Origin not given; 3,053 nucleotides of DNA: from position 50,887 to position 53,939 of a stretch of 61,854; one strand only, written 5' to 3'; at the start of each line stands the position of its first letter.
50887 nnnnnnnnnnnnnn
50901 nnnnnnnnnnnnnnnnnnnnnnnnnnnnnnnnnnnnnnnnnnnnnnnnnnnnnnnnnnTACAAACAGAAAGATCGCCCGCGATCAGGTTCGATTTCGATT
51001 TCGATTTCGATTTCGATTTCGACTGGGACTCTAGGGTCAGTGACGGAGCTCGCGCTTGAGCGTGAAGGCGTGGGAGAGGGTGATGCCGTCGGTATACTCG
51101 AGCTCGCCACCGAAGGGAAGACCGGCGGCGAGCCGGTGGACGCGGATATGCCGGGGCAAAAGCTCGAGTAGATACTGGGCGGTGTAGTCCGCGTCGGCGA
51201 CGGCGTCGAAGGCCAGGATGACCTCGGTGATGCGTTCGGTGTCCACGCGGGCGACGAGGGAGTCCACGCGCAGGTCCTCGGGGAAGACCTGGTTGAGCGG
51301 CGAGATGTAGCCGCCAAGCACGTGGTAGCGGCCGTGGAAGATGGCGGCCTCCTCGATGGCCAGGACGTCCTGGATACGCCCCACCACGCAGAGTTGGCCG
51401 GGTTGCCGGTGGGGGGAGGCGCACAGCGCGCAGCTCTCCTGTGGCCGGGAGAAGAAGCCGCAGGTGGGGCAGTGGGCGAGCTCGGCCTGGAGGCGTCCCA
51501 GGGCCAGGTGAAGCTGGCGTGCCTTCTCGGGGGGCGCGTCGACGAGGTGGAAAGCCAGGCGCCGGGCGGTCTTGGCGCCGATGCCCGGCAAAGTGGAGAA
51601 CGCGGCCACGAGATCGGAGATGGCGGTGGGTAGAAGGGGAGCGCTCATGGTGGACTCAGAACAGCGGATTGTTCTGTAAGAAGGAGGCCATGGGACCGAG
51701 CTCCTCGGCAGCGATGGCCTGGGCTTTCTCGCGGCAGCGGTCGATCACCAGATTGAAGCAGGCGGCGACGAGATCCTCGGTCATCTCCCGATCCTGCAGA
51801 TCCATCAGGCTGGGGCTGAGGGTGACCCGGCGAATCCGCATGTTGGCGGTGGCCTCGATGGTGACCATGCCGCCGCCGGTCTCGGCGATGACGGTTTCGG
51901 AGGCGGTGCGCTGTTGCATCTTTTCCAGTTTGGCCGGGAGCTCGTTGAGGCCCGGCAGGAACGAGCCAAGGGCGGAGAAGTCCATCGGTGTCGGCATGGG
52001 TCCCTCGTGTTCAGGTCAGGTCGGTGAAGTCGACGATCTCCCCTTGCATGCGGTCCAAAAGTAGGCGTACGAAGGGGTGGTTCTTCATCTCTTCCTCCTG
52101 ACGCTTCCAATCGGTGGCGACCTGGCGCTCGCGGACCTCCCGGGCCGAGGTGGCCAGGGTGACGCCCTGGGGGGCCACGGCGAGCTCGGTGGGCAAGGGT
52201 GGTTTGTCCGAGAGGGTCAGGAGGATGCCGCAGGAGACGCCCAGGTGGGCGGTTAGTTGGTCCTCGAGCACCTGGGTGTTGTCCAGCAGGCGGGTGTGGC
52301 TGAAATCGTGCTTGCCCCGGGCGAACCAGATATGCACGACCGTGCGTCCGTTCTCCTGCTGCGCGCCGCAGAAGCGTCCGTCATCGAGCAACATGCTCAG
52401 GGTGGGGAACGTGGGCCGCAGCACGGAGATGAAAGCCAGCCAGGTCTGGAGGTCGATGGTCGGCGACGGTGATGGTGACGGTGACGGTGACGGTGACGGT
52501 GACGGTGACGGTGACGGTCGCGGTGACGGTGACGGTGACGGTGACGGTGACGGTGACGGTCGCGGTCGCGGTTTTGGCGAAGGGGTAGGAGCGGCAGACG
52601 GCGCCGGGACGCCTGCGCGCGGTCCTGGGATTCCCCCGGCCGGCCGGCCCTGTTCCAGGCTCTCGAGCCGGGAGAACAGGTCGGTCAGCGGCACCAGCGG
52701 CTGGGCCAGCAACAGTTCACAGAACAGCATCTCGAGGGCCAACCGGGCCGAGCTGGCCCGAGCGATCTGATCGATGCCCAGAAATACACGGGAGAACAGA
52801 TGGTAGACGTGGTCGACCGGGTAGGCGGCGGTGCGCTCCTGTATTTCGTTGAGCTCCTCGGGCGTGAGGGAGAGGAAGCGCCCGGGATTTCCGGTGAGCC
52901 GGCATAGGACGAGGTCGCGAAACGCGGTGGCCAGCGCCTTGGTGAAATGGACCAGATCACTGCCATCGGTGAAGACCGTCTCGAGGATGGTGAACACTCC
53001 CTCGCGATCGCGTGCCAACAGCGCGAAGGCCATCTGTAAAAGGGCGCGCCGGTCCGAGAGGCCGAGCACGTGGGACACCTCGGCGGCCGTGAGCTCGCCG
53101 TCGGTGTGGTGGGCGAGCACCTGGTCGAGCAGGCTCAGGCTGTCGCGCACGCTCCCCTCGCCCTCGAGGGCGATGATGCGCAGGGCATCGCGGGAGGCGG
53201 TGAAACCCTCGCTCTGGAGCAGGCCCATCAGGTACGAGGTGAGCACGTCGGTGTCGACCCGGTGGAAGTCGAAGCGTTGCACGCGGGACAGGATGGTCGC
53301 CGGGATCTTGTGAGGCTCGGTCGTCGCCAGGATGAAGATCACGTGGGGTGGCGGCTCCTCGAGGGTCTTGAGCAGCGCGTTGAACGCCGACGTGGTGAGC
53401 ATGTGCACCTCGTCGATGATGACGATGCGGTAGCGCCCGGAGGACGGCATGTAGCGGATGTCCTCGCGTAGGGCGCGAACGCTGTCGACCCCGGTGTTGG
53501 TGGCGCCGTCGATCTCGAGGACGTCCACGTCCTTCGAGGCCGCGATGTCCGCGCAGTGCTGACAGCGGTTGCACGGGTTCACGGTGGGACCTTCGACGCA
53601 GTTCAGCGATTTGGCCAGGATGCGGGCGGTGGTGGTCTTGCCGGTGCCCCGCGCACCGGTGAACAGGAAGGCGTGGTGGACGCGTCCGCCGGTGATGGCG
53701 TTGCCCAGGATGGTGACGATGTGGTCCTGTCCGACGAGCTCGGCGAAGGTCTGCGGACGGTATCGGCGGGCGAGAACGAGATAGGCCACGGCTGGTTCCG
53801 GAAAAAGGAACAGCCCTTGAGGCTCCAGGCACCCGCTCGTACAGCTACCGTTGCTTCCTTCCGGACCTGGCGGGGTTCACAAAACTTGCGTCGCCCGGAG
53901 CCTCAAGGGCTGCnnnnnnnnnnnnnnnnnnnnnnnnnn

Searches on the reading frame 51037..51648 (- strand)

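Call 45: search_protein_families(library=pfam, proteins=[window:51037-51648:-], max_evalue=0.0001)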
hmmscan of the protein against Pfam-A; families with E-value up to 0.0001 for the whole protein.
window:51037-51648:- (203 aa): 3 families
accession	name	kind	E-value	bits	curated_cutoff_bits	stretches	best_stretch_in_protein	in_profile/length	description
PF13662.12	Toprim_4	-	1.1e-17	64.4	25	1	85-174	2-85/85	Toprim domain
PF21176.3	RecR_HhH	-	9.9e-14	51.3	27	1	10-50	1-41/45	RecR, helix-hairpin-helix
PF21175.2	RecR_C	-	7.2e-10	38.5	22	1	176-195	1-20/24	RecR, C-terminal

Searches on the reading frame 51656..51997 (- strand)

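Call 45: search_protein_families(library=pfam, proteins=[window:51656-51997:-], max_evalue=0.0001)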
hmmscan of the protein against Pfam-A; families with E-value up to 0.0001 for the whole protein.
window:51656-51997:- (113 aa): 1 family
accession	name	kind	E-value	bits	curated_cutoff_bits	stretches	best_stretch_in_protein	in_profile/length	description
PF02575.21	YbaB_DNA_bd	-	3.7e-18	65.9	25.5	1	19-98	6-85/91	YbaB/EbfC DNA-binding family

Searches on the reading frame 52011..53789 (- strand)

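Call 45: search_protein_families(library=pfam, proteins=[window:52011-53789:-], max_evalue=0.0001)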
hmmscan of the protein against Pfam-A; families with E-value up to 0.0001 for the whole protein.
window:52011-53789:- (592 aa): 9 families
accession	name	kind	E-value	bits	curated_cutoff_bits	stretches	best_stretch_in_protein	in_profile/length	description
PF13177.12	DNA_pol3_delta2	-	1.7e-42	145.6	27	1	21-177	2-159/161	DNA polymerase III, delta subunit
PF12169.13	DNA_pol3_gamma3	-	4.1e-16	59.5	24.4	1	233-371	1-139/143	DNA polymerase III subunits gamma and tau domain III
PF00004.35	AAA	-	2e-14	54.6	21.2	1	42-175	2-125/131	ATPase family associated with various cellular activities (AAA)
PF22608.2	DNAX_ATPase_lid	-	4.2e-10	39.7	27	1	185-227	4-46/49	DNA polymerase III clamp loader subunit, ATPase lid domain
PF13401.12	AAA_22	-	4.1e-07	30.8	27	1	42-153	9-121/130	AAA domain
PF07728.20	AAA_5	-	1.7e-06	28.5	22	1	41-145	2-92/139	AAA domain (dynein-related subfamily)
PF05496.18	RuvB_N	-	5.9e-06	26.6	27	0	11-91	2-88/159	Holliday junction DNA helicase RuvB P-loop domain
PF13604.12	AAA_30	-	7.1e-06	26.3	27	1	41-152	21-121/191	AAA domain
PF13245.12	AAA_19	-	7.6e-05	23.4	25.1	0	34-152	7-122/134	AAA domain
